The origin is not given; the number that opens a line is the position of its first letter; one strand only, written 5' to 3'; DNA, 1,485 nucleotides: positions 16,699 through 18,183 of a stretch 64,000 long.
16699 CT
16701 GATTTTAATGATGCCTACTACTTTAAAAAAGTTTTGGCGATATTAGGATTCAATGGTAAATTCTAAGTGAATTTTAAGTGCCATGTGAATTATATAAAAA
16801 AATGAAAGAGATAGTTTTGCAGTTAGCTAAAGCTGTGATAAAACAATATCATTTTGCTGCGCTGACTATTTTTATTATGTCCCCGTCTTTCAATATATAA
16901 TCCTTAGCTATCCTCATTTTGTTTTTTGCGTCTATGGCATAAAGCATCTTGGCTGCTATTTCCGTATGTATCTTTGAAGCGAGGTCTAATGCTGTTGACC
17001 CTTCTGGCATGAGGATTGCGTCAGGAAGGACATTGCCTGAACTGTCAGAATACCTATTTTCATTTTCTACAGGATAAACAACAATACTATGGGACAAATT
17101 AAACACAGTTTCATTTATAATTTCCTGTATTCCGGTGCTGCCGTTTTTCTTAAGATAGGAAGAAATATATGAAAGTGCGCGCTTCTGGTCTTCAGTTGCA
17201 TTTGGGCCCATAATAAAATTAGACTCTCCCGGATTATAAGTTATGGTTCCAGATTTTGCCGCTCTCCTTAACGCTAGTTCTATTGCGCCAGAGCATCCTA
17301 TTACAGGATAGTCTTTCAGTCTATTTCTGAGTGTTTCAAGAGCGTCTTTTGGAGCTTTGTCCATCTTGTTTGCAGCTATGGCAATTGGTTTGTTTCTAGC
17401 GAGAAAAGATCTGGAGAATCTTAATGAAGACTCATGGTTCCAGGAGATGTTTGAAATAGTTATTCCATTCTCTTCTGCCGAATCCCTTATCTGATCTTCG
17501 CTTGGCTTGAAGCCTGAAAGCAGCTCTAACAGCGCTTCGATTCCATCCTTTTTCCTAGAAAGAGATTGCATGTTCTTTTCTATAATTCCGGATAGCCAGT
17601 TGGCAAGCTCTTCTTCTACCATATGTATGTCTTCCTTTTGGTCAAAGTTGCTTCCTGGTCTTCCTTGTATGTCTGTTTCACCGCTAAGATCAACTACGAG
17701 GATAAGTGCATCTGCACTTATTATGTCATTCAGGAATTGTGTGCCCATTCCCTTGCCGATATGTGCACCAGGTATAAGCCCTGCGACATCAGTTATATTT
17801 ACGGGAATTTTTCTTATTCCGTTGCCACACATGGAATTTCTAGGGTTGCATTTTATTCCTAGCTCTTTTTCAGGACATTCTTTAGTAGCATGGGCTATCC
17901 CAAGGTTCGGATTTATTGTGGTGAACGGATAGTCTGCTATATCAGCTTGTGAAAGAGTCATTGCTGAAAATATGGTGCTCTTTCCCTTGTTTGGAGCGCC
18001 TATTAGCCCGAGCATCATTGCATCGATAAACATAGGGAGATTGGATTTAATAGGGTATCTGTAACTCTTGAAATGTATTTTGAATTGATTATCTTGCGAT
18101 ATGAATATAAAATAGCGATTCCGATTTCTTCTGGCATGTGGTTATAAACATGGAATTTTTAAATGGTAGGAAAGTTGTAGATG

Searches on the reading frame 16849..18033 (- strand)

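Call 32: search_protein_families(library=pfam, max_evalue=0.00001, proteins=[window:16849-18033:-])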
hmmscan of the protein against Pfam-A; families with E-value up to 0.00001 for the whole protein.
window:16849-18033:- (394 aa): 4 families
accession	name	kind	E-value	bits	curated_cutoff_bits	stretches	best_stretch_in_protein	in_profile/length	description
PF08438.16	YGR210-like_G4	-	2e-29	102.6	24.7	1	220-324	1-108/108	Obg-like GTPase YGR210-like, G4 motif-containing domain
PF01926.29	MMR_HSR1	-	6.1e-17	62.2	21.9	1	9-147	3-100/113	50S ribosome-binding GTPase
PF02824.27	TGS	-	1.7e-13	50.9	22.2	1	334-390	3-59/60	TGS domain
PF02421.24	FeoB_N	-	3e-07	30.5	27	0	9-48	4-43/156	Ferrous iron transport protein B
